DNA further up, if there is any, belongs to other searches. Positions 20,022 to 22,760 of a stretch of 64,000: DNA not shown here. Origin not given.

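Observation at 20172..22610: Wzc-type BY-kinase with an exceptionally long, nearly pure (GY)n C-terminal tyrosine cluster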

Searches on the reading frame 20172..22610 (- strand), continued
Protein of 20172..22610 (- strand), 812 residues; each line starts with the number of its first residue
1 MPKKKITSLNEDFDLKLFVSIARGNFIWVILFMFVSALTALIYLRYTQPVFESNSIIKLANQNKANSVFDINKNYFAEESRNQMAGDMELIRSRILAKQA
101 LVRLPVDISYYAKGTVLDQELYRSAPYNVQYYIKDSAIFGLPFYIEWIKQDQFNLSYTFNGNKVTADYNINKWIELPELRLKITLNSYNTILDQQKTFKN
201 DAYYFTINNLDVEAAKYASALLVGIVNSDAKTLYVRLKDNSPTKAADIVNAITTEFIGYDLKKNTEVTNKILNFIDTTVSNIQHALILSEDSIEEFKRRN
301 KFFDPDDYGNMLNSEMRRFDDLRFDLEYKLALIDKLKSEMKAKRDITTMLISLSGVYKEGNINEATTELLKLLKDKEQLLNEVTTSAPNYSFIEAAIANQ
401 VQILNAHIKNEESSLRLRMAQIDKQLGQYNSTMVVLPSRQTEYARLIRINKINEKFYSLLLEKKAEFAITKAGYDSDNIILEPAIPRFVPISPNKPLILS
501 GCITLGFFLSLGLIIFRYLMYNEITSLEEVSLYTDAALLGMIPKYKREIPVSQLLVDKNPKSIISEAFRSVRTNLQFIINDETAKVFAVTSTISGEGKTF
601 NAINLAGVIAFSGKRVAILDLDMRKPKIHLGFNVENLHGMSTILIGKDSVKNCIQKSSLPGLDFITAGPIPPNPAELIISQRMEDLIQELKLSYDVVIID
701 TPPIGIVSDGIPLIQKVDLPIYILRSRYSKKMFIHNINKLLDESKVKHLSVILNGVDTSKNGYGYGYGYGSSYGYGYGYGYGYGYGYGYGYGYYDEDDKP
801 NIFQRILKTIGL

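Call 52: predict_structure(alignment_id=A2)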
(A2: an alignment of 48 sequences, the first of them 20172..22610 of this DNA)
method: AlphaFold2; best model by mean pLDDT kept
length: 812 residues; sequences in the alignment: 48
mean_pLDDT: 82.1   pTM: 0.52
mean pLDDT of the five models: 82.1, 79.9, 78.7, 76.3, 75.6
residues with pLDDT >= 90: 337; 70-90: 345; 50-70: 81; < 50: 49
segments of 3 or more residues with pLDDT < 50: 76-78, 760-800
pLDDT, mean of each block of 10 residues (from residue 1): 59 76 87 94 91 92 57 50 83 93 94 85 92 92 90 91 91 92 90 72 89 94 90 94 95 91 83 89 91 89 83 90 89 78 60 60 76 81 69 82 83 89 91 88 91 91 85 78 93 92 93 87 82 86 75 74 85 83 87 89 92 92 90 90 91 89 93 87 91 93 79 89 90 88 86 77 28 24 24 32 66 52
secondary structure, 60 per line:
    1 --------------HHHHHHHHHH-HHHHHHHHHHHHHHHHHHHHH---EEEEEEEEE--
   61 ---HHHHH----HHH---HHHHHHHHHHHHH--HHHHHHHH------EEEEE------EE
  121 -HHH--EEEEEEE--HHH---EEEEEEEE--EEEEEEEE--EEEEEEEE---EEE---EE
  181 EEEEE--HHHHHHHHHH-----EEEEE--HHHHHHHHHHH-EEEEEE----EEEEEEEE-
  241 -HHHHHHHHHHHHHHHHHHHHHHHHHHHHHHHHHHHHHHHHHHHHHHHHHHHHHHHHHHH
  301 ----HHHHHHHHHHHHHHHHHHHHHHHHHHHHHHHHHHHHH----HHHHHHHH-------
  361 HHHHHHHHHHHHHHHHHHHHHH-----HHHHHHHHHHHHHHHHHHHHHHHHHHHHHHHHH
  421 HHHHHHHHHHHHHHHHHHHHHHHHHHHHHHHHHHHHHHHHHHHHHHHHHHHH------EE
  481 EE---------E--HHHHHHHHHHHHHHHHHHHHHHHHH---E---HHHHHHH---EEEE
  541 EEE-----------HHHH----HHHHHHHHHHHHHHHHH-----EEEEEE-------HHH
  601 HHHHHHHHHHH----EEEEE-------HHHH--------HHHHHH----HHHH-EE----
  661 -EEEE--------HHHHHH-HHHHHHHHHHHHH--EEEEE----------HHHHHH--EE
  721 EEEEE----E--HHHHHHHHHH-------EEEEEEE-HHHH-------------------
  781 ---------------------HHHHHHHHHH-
elements in order (helices of 4 or more, strands of 3 or more residues): H15-24 H26-46 E50-58 H64-68 H79-91 H94-101 E108-112 E127-133 E142-149 E152-159 E162-169 E173-175 E179-185 H188-197 E203-207 H210-220 E222-227 E232-239 H242-300 H305-341 H346-353 H361-382 H388-472 E479-482 H495-519 H527-533 E537-543 H555-558 H563-579 E585-590 H598-611 E616-620 H628-631 H640-645 H650-653 E662-665 H674-679 H681-693 E696-700 H711-716 E719-725 H733-742 E750-756 H758-761 H802-811

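Call 55: fold_search(model_id=the predicted structure, library=pdb)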
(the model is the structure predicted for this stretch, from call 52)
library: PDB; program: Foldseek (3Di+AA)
matches with E <= 10: 1448; with E <= 0.001: 125
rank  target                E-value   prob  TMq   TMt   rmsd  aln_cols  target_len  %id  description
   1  9r64_I                1.2e-41  1.00  0.56  0.66  11.2       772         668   21  CPS secretion pathway Wza-Wzc_C1 (Conf 0) (released 2026-03-04)
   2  9r62_K                4.9e-41  1.00  0.55  0.65  21.6       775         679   21  CPS co-polymerase Wzc_C1 (released 2026-03-04)
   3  9r68_I                1.2e-40  1.00  0.56  0.66  11.7       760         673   21  CPS secretion pathway Wza-Wzc_C1 (Conf 2) (released 2026-03-04)
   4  9exq_A                5.0e-40  1.00  0.49  0.59  36.5       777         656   21  Wzc-K540M-3YE-N711Y MgADP C1 (released 2025-04-23)
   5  7nhr_A                6.8e-40  1.00  0.48  0.57  37.1       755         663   21  Putative transmembrane protein Wzc K540M C1 (released 2021-08-25)
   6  9i2q_A                1.0e-39  1.00  0.50  0.61  36.8       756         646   21  Wzc-K540M-3YE MgADP C1 (released 2025-04-30)
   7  9exo_A                2.2e-39  1.00  0.49  0.59  36.6       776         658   21  Wzc-K540M-2YE MgADP C1 (released 2025-04-23)
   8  7nib_A                1.1e-37  1.00  0.51  0.63  34.7       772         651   20  Wzc-K540M-4YE C1 (released 2021-08-25)
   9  9r6b_I                1.5e-37  1.00  0.57  0.74  10.9       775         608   20  CPS secretion pathway Wza-Wzc (Conf 4) (released 2026-03-04)
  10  9r62_I                5.7e-37  1.00  0.55  0.71  10.7       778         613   20  CPS co-polymerase Wzc_C1 (released 2026-03-04)
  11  7nhr_B                2.1e-35  1.00  0.50  0.68  14.4       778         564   18  Putative transmembrane protein Wzc K540M C1 (released 2021-08-25)
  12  9exq_C                7.8e-35  1.00  0.51  0.70  13.0       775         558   18  Wzc-K540M-3YE-N711Y MgADP C1 (released 2025-04-23)
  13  9exo_C                7.8e-35  1.00  0.51  0.70  11.2       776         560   18  Wzc-K540M-2YE MgADP C1 (released 2025-04-23)
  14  9exo_B                1.2e-34  1.00  0.51  0.70  14.0       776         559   18  Wzc-K540M-2YE MgADP C1 (released 2025-04-23)
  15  7nhr_C                1.6e-34  1.00  0.49  0.67  13.5       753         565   18  Putative transmembrane protein Wzc K540M C1 (released 2021-08-25)
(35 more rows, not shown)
